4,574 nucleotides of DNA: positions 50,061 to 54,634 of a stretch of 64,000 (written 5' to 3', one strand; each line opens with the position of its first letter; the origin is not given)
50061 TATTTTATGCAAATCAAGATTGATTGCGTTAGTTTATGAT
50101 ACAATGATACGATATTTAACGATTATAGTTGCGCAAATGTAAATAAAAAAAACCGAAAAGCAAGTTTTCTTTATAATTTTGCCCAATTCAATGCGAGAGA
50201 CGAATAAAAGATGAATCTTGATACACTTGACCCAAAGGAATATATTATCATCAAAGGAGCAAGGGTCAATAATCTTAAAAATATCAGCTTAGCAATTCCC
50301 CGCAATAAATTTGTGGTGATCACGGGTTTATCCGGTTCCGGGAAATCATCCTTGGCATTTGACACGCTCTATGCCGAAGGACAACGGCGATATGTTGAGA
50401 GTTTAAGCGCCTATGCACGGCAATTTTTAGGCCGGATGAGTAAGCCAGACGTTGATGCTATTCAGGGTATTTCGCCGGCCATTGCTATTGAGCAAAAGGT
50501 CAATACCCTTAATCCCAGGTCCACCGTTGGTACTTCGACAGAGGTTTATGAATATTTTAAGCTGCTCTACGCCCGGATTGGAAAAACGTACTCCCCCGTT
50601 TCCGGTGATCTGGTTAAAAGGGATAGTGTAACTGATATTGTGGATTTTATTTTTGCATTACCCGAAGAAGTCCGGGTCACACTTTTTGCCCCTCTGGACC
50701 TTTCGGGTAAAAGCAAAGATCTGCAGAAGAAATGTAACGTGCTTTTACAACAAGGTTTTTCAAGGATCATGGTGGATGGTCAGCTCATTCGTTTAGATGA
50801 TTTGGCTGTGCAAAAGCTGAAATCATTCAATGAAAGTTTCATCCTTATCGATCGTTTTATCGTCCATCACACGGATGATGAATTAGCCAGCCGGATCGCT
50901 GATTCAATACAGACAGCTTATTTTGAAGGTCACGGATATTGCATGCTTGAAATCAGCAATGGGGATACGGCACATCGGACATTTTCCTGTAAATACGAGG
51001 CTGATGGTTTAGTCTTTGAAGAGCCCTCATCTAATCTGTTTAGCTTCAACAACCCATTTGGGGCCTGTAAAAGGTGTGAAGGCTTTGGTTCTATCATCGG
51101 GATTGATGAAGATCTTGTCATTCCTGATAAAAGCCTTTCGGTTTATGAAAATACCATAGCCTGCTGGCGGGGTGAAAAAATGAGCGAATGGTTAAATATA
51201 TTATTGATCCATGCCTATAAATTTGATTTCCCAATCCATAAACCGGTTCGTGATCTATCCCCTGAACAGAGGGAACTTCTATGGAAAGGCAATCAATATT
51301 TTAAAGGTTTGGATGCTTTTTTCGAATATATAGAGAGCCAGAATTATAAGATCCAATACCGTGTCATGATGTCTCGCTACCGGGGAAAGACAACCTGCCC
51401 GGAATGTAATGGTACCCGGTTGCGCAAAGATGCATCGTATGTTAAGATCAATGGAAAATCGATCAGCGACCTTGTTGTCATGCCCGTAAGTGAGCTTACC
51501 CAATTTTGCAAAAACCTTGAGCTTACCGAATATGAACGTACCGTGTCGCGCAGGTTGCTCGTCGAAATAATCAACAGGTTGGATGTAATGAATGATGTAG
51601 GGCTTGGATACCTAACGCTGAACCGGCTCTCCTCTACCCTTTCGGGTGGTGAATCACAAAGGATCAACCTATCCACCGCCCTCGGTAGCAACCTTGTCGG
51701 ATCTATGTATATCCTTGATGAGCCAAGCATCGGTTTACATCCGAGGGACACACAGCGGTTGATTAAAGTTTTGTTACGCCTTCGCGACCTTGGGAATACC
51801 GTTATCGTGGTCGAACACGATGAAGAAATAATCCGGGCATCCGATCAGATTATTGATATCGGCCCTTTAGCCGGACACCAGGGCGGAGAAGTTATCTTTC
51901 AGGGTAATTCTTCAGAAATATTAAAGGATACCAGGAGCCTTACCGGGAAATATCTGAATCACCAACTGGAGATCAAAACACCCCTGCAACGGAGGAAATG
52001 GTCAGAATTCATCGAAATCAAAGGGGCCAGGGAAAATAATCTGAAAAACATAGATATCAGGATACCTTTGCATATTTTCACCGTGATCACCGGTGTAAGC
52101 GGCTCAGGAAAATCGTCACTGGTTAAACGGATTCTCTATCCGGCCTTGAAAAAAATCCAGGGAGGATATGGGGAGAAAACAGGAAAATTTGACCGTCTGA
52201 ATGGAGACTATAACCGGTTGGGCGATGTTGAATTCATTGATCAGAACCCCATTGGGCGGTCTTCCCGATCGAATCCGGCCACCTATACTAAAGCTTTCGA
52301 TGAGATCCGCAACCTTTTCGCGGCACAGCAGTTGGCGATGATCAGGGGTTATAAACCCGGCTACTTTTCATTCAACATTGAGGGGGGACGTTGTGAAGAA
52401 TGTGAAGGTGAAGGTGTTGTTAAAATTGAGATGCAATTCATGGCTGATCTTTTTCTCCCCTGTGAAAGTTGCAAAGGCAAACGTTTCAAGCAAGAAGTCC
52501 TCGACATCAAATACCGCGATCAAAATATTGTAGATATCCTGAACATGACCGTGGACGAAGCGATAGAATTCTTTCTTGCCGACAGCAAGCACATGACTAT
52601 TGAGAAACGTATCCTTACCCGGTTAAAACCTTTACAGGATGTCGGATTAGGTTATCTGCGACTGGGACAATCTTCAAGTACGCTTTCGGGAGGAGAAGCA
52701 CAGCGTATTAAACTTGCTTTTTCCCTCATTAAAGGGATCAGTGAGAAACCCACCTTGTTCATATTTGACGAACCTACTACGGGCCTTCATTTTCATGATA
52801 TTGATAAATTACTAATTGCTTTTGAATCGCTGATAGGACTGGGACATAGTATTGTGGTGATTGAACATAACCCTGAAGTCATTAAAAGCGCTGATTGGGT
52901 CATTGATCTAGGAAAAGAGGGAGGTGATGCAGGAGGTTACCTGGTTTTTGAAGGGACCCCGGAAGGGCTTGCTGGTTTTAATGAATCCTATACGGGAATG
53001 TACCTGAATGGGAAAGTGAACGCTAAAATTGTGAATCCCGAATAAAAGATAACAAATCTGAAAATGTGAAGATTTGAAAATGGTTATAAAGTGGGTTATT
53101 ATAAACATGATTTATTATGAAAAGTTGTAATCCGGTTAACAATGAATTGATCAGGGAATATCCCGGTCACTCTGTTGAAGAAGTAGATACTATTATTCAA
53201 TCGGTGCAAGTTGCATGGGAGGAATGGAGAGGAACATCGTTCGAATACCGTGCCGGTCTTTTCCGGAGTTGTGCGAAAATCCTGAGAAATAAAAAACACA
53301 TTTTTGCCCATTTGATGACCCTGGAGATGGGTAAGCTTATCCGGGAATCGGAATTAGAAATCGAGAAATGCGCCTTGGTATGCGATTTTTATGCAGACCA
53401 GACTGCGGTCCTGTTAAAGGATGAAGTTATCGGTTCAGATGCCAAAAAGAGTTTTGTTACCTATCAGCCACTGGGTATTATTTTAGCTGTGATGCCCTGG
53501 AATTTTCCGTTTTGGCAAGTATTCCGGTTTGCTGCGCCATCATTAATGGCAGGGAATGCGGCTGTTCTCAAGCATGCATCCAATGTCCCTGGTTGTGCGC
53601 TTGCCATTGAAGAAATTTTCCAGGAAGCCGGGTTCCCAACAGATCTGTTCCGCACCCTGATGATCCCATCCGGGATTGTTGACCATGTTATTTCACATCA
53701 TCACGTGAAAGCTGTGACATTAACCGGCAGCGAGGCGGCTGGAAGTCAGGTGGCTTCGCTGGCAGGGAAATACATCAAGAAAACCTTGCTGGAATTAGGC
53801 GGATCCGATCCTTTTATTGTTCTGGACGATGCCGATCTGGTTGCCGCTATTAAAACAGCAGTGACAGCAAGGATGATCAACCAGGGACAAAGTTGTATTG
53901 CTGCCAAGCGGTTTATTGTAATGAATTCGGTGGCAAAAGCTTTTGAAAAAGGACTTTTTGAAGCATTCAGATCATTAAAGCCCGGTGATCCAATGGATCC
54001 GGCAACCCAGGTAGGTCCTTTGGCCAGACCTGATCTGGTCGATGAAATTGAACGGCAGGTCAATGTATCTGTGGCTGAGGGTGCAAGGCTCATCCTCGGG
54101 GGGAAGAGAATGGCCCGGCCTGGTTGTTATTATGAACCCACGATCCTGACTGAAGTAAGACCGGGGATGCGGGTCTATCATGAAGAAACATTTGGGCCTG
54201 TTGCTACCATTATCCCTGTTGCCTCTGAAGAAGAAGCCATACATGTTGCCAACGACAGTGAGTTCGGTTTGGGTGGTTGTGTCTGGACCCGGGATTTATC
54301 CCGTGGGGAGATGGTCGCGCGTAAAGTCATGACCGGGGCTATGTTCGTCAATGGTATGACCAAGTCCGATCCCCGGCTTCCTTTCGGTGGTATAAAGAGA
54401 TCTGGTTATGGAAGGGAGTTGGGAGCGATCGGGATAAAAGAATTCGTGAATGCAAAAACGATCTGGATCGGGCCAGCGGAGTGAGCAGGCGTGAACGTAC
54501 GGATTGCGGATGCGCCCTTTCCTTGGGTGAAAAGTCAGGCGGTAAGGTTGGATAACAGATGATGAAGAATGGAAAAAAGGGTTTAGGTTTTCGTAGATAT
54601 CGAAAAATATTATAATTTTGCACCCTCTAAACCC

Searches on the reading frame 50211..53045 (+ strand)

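Call 51: search_protein_families(library=pfam, proteins=[window:50211-53045:+], max_evalue=0.00001)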
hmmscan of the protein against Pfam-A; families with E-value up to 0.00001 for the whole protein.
window:50211-53045:+ (944 aa): 9 families
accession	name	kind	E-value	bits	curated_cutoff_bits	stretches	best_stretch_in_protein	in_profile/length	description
PF00005.33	ABC_tran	-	1.2e-22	81.5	25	0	761-857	56-137/137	ABC transporter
PF17760.6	UvrA_inter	-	2.5e-17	63.2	23.3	1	139-248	2-107/109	UvrA interaction domain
PF02463.25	SMC_N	-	1.5e-12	47.9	40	0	404-550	104-211/220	RecF/RecN/SMC N terminal domain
PF17755.6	UvrA_DNA-bind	-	1.7e-11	44.8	23.2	1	299-362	1-64/110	UvrA DNA-binding domain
PF13304.12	AAA_21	-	6.3e-11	43.3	27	0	477-539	238-301/304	AAA domain, putative AbiEii toxin, Type IV TA system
PF20703.3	nSTAND1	-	4.4e-09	36.9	27.1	0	607-650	19-63/379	Novel STAND NTPase 1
PF13191.12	AAA_16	-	6.4e-08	33.7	32.6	0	30-72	22-63/167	AAA ATPase domain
PF13555.12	AAA_29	-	4e-07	30.1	27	0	617-645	18-49/61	P-loop containing region of AAA domain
PF20720.3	nSTAND3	-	6.8e-06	26.3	27.2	0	28-54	13-39/155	Novel STAND NTPase 3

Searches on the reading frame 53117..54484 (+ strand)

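Call 51: search_protein_families(library=pfam, proteins=[window:53117-54484:+], max_evalue=0.00001)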
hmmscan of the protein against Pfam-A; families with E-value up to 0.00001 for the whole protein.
window:53117-54484:+ (455 aa): 2 families
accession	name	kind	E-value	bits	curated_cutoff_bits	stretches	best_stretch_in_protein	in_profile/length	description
PF00171.27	Aldedh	-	1.6e-138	462.6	23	1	2-449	10-461/461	Aldehyde dehydrogenase family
PF05893.19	LuxC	-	3.4e-06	26.6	21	1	23-272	6-247/401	Acyl-CoA reductase (LuxC)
